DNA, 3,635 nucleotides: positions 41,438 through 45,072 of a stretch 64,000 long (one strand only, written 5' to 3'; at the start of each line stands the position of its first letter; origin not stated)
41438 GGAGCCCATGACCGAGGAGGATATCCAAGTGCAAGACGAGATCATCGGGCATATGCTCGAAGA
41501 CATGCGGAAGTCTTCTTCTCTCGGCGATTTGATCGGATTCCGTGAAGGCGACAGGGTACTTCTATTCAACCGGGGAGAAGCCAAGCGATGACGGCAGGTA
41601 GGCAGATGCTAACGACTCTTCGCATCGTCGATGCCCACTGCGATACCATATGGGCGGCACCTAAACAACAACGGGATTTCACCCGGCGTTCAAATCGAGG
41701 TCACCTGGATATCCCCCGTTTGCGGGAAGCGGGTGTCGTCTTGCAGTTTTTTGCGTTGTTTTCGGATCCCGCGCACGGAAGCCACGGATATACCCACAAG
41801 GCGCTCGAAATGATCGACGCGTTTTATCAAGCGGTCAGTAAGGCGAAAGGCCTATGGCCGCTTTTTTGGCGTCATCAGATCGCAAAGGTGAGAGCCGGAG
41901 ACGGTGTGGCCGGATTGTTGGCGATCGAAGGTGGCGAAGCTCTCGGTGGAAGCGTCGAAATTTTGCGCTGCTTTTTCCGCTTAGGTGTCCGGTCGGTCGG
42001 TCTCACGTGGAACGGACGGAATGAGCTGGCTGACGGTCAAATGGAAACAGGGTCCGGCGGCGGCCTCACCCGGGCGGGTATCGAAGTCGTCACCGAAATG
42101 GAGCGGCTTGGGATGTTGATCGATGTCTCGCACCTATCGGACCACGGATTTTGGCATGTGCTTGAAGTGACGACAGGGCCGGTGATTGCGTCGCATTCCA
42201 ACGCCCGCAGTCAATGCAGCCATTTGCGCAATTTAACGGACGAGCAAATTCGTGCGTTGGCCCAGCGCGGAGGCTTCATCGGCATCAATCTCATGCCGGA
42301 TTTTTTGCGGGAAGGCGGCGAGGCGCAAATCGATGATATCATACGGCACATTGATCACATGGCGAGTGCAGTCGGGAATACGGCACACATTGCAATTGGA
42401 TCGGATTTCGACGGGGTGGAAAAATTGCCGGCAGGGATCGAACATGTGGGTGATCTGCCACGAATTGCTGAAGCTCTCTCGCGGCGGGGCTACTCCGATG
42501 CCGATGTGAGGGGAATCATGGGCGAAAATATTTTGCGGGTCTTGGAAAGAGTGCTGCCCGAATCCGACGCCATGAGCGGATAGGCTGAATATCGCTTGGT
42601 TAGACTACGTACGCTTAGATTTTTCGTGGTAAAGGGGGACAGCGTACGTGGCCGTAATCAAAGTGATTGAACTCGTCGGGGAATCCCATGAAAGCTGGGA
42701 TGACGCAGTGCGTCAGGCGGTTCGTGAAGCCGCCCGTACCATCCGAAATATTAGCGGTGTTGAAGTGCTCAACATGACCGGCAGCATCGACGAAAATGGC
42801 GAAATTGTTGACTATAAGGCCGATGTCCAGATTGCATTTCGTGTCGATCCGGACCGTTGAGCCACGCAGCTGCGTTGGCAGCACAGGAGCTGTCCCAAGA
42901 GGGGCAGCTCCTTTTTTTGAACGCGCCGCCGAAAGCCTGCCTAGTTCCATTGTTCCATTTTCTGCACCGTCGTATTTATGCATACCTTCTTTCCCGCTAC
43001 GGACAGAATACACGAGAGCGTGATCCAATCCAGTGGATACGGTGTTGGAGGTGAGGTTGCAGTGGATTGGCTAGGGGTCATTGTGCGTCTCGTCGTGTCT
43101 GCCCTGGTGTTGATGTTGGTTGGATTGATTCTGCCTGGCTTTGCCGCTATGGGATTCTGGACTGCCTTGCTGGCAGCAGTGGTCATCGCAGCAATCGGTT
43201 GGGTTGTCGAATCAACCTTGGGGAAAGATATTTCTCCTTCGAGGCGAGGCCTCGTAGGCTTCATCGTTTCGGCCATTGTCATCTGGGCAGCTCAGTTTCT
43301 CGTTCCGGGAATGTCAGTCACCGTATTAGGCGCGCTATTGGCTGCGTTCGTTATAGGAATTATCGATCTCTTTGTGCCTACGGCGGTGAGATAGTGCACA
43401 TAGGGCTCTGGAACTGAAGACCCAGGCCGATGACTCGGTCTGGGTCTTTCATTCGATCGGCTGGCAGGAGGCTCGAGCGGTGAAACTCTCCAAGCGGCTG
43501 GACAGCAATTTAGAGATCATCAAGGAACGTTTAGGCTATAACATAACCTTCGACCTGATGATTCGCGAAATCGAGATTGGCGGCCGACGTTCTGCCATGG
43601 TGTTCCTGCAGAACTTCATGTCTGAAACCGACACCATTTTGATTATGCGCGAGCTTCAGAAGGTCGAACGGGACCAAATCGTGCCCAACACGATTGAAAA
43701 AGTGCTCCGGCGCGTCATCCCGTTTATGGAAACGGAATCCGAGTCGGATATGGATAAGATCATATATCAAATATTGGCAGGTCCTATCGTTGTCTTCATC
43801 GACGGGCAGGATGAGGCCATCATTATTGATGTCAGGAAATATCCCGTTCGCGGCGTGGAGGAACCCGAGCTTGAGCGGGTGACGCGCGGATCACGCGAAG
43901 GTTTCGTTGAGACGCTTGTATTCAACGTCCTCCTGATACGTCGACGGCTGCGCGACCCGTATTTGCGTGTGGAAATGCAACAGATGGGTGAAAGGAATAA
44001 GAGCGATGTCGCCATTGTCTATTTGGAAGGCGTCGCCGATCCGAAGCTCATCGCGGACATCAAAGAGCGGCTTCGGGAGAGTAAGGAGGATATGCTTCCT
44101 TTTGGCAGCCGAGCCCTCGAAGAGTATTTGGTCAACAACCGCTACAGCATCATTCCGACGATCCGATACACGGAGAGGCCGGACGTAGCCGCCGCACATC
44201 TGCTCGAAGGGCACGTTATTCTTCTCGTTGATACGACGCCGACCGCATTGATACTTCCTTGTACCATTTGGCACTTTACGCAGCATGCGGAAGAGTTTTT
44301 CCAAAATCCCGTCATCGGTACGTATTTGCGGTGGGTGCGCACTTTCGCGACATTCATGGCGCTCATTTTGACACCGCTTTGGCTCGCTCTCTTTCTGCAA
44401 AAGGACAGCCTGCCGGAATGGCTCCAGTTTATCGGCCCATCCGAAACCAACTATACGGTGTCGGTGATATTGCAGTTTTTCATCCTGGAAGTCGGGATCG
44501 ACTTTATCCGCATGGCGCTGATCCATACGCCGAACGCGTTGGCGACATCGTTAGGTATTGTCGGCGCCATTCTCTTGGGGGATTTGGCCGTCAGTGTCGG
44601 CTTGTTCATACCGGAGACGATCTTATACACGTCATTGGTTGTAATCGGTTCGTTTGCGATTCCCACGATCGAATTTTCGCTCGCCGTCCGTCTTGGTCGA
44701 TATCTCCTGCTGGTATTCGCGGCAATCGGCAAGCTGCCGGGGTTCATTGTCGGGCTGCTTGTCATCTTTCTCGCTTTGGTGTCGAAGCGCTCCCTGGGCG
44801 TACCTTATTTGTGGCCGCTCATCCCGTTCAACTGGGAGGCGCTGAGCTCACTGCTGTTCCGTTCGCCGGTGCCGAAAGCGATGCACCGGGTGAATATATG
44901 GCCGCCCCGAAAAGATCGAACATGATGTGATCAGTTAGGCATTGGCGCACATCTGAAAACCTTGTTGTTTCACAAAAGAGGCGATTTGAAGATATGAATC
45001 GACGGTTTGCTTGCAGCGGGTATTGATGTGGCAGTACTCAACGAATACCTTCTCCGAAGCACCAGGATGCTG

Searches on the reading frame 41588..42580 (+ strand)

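Call 59: search_protein_families(library=pfam, proteins=[window:41588-42580:+], max_evalue=0.00001)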
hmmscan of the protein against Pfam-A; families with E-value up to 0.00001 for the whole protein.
window:41588-42580:+ (331 aa): 1 family
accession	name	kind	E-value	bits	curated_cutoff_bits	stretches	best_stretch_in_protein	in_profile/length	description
PF01244.27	Peptidase_M19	-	1.2e-101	340.6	26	1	9-320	4-318/319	Membrane dipeptidase (Peptidase family M19)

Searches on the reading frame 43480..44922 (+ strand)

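Call 59: search_protein_families(library=pfam, proteins=[window:43480-44922:+], max_evalue=0.00001)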
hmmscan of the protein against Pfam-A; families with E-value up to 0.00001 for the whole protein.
window:43480-44922:+ (481 aa): 1 family
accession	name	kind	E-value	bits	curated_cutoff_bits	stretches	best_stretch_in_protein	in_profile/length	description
PF03323.18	GerA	-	1.3e-150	502.5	27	1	14-470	3-463/466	Bacillus/Clostridium GerA spore germination protein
